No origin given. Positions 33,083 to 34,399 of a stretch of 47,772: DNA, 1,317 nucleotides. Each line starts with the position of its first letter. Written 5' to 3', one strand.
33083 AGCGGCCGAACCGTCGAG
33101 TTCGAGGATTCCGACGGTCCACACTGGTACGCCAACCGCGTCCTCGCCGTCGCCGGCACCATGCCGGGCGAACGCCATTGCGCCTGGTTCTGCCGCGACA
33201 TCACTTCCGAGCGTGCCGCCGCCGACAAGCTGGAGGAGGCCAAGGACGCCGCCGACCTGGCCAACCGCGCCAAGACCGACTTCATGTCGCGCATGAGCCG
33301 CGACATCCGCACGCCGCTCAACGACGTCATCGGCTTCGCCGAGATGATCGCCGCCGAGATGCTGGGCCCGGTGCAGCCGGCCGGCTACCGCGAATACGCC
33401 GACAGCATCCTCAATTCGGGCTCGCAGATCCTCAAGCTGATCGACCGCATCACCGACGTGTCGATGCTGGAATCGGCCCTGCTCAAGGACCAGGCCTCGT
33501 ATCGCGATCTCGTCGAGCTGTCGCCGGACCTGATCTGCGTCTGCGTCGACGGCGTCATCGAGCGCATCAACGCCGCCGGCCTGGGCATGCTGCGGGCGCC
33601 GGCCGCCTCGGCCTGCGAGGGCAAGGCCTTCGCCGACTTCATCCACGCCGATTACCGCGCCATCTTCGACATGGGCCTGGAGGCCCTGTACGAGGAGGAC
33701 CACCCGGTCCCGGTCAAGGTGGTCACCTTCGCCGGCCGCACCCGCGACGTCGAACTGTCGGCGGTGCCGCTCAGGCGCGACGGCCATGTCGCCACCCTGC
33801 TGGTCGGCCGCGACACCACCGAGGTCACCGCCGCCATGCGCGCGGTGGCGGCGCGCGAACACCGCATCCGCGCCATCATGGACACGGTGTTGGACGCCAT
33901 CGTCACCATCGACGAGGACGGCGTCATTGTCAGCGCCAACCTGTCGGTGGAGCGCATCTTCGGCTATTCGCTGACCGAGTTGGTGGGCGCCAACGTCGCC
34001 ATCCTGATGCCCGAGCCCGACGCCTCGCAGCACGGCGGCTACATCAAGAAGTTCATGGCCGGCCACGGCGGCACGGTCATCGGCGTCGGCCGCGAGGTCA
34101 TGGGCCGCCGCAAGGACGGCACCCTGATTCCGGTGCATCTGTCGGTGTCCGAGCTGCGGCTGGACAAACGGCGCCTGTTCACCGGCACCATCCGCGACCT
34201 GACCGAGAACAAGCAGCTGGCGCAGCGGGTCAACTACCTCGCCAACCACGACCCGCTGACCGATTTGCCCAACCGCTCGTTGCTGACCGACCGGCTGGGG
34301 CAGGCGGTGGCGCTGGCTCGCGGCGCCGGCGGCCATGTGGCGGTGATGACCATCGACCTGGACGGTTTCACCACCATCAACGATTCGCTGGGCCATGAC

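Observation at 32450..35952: c-di-GMP enzyme carrying a His-less, ATPase-less DHp domain, translationally coupled to a DivK-like regulator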

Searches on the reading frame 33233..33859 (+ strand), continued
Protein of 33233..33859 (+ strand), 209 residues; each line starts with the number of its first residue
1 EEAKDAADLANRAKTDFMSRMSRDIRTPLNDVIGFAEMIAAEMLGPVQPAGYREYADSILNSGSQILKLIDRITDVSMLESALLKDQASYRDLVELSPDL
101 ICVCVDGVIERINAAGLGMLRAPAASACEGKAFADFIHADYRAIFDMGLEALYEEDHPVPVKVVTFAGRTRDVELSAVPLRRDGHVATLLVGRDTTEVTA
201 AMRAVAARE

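Call 62: find_encoding_contigs(protein=P0246, flank=4000, max_places=1)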
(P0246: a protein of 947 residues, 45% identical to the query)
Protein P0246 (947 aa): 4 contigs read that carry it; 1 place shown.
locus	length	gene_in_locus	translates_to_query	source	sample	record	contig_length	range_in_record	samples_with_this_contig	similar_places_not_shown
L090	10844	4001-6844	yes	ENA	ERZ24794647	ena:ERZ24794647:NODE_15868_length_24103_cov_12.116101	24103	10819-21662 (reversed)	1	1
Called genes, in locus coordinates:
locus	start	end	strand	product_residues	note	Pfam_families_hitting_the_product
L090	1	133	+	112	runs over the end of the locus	PF04993:TfoX_N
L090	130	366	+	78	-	PF13467:RHH_4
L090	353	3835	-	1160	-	PF05170:AsmA, PF05359:DUF748, PF05170:AsmA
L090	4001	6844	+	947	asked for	PF08447:PAS_3 (faint), PF08448:PAS_4 (faint), PF00512:HisKA, PF00989:PAS (weak), PF00989:PAS, PF13426:PAS_9, PF00990:GGDEF, PF00563:EAL, +1 more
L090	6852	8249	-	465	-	PF01565:FAD_binding_4, PF02913:FAD-oxidase_C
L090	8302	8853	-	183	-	PF14559:TPR_19 (faint), PF13431:TPR_17 (faint), PF07719:TPR_2 (faint), PF13432:TPR_16 (weak), PF00515:TPR_1 (faint), PF13371:TPR_9 (faint), PF13414:TPR_11 (faint)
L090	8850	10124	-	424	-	PF00037:Fer4 (faint), PF12838:Fer4_7, PF13183:Fer4_8, PF13187:Fer4_9 (weak), PF13237:Fer4_10 (weak), PF13484:Fer4_16 (weak), PF13534:Fer4_17, PF02754:CCG, +1 more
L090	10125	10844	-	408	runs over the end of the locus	PF01565:FAD_binding_4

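Call 74: find_homologous_proteins(query=A3, max_evalue=1e-20)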
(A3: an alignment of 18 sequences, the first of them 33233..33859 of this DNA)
Query A3 (18 sequences) (209 aa, profile of the alignment): 917 proteins with E <= 1e-20 among 8000 candidates; the best 120 are listed.
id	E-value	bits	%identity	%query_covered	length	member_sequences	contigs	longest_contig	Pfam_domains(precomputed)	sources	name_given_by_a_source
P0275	3.2e-71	257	40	93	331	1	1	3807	PF08447.19,PF13426.14,PF13188.14,PF24820.2,PF08448.17,PF00512.32,PF00989.32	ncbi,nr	ncbi:MAG TPA: PAS domain S-box protein, partial [Patescibacteria group bacterium]|nr:PAS domain S-bo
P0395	8.2e-62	226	40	90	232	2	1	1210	PF13426.14,PF13188.14,PF08448.17,PF00512.32,PF00989.32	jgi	-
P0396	2.0e-36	143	45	40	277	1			PF00512.32,PF00072.31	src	-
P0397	4.1e-35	139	42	40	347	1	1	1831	PF08447.19,PF13426.14,PF02518.32,PF00512.32,PF00989.32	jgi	jgi:PAS domain S-box-containing protein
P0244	5.7e-35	139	80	56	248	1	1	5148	PF13426.14,PF13188.14,PF08448.17,PF00989.32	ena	-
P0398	6.9e-35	138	43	38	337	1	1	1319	PF08447.19,PF13426.14,PF08448.17,PF00512.32,PF00989.32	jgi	jgi:PAS domain S-box-containing protein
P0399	5.0e-34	136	42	40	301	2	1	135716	PF08447.19,PF13426.14,PF00512.32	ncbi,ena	-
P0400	7.7e-33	132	38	56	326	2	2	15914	PF13426.14,PF08448.17,PF00512.32,PF00989.32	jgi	-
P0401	3.1e-32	130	43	51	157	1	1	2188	PF00512.32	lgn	-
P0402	9.8e-32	128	47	40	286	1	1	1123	PF13426.14,PF08448.17,PF00512.32,PF00989.32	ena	-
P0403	3.2e-31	126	37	55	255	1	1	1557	PF00512.32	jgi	jgi:signal transduction histidine kinase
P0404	3.6e-31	126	34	59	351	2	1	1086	PF13426.14,PF13188.14,PF08448.17,PF02518.32,PF00512.32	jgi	jgi:PAS domain S-box-containing protein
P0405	2.0e-30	124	40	36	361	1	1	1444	PF08447.19,PF13426.14,PF13188.14,PF08448.17,PF00512.32,PF00989.32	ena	-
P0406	2.5e-29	120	44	39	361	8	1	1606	PF08447.19,PF13426.14,PF02518.32,PF00512.32,PF14598.13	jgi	jgi:cell cycle sensor histidine kinase DivJ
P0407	3.8e-29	120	40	40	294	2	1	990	PF02518.32,PF00512.32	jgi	jgi:signal transduction histidine kinase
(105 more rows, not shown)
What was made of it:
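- Profile hits are named PleC or DivJ by JGI (call 74).
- Tried and rejected: Profile search with the cassette alignment (call 74).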

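Call 80: search_protein_families(library=ncbifam, proteins=[P0249, P0368, P0263], max_evalue=1e-20)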
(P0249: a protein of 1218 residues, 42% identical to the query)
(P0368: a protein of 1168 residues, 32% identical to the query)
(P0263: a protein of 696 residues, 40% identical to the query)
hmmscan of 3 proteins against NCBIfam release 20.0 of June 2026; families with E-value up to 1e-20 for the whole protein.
P0249 (1218 aa): 37 families (the best 25 are shown)
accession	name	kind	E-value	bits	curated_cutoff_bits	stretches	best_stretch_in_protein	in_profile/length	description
NF010076.0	PRK13557.1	subfamily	3.8e-120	401.9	631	1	755-1217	51-534/540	histidine kinase famiy protein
NF046020.1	HisKinCckABruc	equivalog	1.6e-100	337.3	1000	1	705-1217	315-868/868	cell cycle histidine kinase CckA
TIGR00229.1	sensory_box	domain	1.5e-85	283.6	22.9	2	273-400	1-126/126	PAS domain S-box protein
NF046026.1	HisKinCckACaul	equivalog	6.9e-76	255.8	1000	1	829-1217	269-677/678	cell cycle histidine kinase CckA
NF008468.0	PRK11360.1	equivalog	4.5e-64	216.9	646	1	731-1075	262-609/616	two-component system sensor histidine kinase AtoS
NF047874.1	MASE3_PAS_HK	subfamily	1.9e-62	212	560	0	595-731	246-384/655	MASE3 domain-containing sensor histidine kinase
NF010411.0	PRK13837.1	equivalog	1.6e-60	205.1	647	1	840-1217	426-813/828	two-component system VirA-like sensor kinase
NF052573.1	HisKinEspAMyxo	equivalog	6e-58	196.5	1400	1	738-1208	255-742/755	serine histidine kinase EspA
NF008302.0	PRK11091.1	equivalog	5.7e-54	183.5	838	2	386-606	136-345/779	aerobic respiration two-component sensor histidine kinase ArcB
NF041777.1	sens_FixL_Rhizob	equivalog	6.2e-52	176.8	850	2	240-407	81-253/485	sensor protein FixL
NF047466.1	hybrid_RR_LvrB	exception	4.8e-51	174.1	500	2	846-1074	134-376/377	hybrid histidine kinase/response regulator LvrB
NF046044.1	PnpS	equivalog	3.4e-50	171.2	400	1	730-1073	48-390/390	two-component system histidine kinase PnpS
TIGR02956.1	TMAO_torS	equivalog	2.3e-46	158.4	676.5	0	929-1217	532-821/967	TMAO reductase system sensor histidine kinase/response regulator TorS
NF052574.1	HisKinEspCMyxo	equivalog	2.4e-46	158.3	1200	1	718-1217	269-784/785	serine histidine kinase EspC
NF038297.2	hybrid_HK_HrmK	equivalog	3.1e-44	151.6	725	0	519-607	214-301/607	hybrid histidine kinase/response regulator HrmK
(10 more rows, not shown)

P0368 (1168 aa): 36 families (the best 25 are shown)
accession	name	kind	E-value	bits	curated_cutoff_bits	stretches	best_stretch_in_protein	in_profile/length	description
NF010076.0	PRK13557.1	subfamily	2.7e-103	346.3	631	1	763-1154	143-536/540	histidine kinase famiy protein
NF010411.0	PRK13837.1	equivalog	3.9e-99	332.8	647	1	762-1162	429-823/828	two-component system VirA-like sensor kinase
NF046020.1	HisKinCckABruc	equivalog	1.9e-85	287.4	1000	1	757-1151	454-867/868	cell cycle histidine kinase CckA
NF046026.1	HisKinCckACaul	equivalog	2e-70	237.7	1000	1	752-1147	271-672/678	cell cycle histidine kinase CckA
NF052574.1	HisKinEspCMyxo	equivalog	2.6e-68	231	1200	1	755-1103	389-733/785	serine histidine kinase EspC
NF008468.0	PRK11360.1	equivalog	1.6e-67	228.3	646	1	759-1017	372-613/616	two-component system sensor histidine kinase AtoS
NF052573.1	HisKinEspAMyxo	equivalog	1.3e-61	208.6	1400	1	761-1101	362-698/755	serine histidine kinase EspA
TIGR02956.1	TMAO_torS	equivalog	3.7e-54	184.2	676.5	1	792-1160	473-829/967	TMAO reductase system sensor histidine kinase/response regulator TorS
TIGR00229.1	sensory_box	domain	5.4e-52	175.2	22.9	1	552-669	7-124/126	PAS domain S-box protein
TIGR02938.1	nifL_nitrog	equivalog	1.3e-51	175.7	242.45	1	553-674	7-128/494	nitrogen fixation negative regulator NifL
NF008302.0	PRK11091.1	equivalog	6e-46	157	838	1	760-1164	262-656/779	aerobic respiration two-component sensor histidine kinase ArcB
NF047874.1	MASE3_PAS_HK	subfamily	1.8e-41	142.7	560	0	223-425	269-468/655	MASE3 domain-containing sensor histidine kinase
NF046044.1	PnpS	equivalog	3.1e-41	141.7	400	1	759-1011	155-390/390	two-component system histidine kinase PnpS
NF045675.1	PhdiestaseDibA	equivalog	1.6e-40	139.1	980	1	515-677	43-205/623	phosphodiesterase DibA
NF007688.0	PRK10364.1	equivalog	1.6e-39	135.9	479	1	749-1013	204-452/460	two-component system sensor histidine kinase ZraS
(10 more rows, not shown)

P0263 (696 aa): 31 families (the best 25 are shown)
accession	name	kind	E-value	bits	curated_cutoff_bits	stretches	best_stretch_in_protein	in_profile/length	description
NF010076.0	PRK13557.1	subfamily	1.4e-125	419.7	631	1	217-696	52-535/540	histidine kinase famiy protein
NF046020.1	HisKinCckABruc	equivalog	3.3e-117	392.5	1000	1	297-695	452-868/868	cell cycle histidine kinase CckA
NF046026.1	HisKinCckACaul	equivalog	8.3e-93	311.7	1000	1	288-695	267-677/678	cell cycle histidine kinase CckA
NF010411.0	PRK13837.1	equivalog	1.1e-80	271.8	647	1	301-694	426-812/828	two-component system VirA-like sensor kinase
NF008468.0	PRK11360.1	equivalog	4.6e-58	197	646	1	192-555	262-611/616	two-component system sensor histidine kinase AtoS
NF052573.1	HisKinEspAMyxo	equivalog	1e-54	185.8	1400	1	180-666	240-722/755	serine histidine kinase EspA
NF052574.1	HisKinEspCMyxo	equivalog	1.1e-52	179.2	1200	1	174-666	264-755/785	serine histidine kinase EspC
NF047874.1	MASE3_PAS_HK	subfamily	1.4e-46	159.6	560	0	45-191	237-383/655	MASE3 domain-containing sensor histidine kinase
NF046044.1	PnpS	equivalog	7e-44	150.4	400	1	188-551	45-390/390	two-component system histidine kinase PnpS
TIGR02966.1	phoR_proteo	equivalog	3.8e-39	134.6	334.2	0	195-548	3-331/333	phosphate regulon sensor histidine kinase PhoR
TIGR00229.1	sensory_box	domain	9.4e-38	129.2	22.9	1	194-316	1-126/126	PAS domain S-box protein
NF008302.0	PRK11091.1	equivalog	9.8e-37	126.5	838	1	176-686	133-635/779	aerobic respiration two-component sensor histidine kinase ArcB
NF007688.0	PRK10364.1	equivalog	2.3e-33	115.7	479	1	306-552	221-451/460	two-component system sensor histidine kinase ZraS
TIGR02956.1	TMAO_torS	equivalog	5.7e-33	114.1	676.5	1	471-694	610-820/967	TMAO reductase system sensor histidine kinase/response regulator TorS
NF047466.1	hybrid_RR_LvrB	exception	3.2e-31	108.9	500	1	307-552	134-376/377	hybrid histidine kinase/response regulator LvrB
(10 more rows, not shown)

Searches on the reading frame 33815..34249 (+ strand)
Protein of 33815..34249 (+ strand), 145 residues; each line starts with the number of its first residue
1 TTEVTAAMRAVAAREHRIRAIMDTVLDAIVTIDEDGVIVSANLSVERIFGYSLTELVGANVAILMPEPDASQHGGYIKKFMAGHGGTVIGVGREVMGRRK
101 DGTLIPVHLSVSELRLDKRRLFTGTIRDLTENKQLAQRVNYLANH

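Call 38: search_solved_structures(query=window:33815-34249:+, max_evalue=0.00001, show_alignments=2)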
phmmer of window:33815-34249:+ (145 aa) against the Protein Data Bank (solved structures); distinct sequences matched with E-value up to 0.00001: 14.
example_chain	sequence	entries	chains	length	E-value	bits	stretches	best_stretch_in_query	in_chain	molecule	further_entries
8js5_A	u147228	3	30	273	7.3e-33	116.6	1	10-142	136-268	Sensor protein FixL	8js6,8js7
1dp6_A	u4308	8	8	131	1.9e-32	115.3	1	14-140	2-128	FIXL PROTEIN | SENSOR PROTEIN FIXL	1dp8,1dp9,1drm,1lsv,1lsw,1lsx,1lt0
2cmn_A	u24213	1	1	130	7.2e-32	113.4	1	14-140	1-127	SENSOR PROTEIN FIXL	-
1y28_A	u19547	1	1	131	1.3e-31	112.5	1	14-140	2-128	Sensor protein fixL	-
1d06_A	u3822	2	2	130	1.4e-30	109.2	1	10-130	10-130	nitrogen fixation regulatory protein fixL | FIXL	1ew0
1xj4_A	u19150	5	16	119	2e-29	105.5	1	24-139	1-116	Sensor protein fixL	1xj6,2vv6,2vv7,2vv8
1xj2_A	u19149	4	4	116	1.1e-28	103.1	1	27-139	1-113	Sensor protein fixL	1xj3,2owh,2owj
9cdr_A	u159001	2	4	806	7.2e-11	45.4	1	25-131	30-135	Oxygen sensor protein DosP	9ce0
9cmf_A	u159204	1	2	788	8.3e-11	45.2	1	26-131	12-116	Oxygen sensor protein DosP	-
9bgv_A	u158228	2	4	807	5.1e-10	42.7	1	25-131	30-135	Oxygen sensor protein DosP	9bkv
9clo_A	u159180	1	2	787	5.9e-10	42.5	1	26-131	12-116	Oxygen sensor protein DosP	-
1v9y_A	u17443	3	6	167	2.2e-09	40.6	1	24-131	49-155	Heme pas sensor protein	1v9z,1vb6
1s66_L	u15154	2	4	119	4.2e-09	39.7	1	25-129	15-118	Hypothetical protein yddU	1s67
10jx_A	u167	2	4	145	5.2e-06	29.7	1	21-129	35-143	Multi-sensor signal transduction histidine kinase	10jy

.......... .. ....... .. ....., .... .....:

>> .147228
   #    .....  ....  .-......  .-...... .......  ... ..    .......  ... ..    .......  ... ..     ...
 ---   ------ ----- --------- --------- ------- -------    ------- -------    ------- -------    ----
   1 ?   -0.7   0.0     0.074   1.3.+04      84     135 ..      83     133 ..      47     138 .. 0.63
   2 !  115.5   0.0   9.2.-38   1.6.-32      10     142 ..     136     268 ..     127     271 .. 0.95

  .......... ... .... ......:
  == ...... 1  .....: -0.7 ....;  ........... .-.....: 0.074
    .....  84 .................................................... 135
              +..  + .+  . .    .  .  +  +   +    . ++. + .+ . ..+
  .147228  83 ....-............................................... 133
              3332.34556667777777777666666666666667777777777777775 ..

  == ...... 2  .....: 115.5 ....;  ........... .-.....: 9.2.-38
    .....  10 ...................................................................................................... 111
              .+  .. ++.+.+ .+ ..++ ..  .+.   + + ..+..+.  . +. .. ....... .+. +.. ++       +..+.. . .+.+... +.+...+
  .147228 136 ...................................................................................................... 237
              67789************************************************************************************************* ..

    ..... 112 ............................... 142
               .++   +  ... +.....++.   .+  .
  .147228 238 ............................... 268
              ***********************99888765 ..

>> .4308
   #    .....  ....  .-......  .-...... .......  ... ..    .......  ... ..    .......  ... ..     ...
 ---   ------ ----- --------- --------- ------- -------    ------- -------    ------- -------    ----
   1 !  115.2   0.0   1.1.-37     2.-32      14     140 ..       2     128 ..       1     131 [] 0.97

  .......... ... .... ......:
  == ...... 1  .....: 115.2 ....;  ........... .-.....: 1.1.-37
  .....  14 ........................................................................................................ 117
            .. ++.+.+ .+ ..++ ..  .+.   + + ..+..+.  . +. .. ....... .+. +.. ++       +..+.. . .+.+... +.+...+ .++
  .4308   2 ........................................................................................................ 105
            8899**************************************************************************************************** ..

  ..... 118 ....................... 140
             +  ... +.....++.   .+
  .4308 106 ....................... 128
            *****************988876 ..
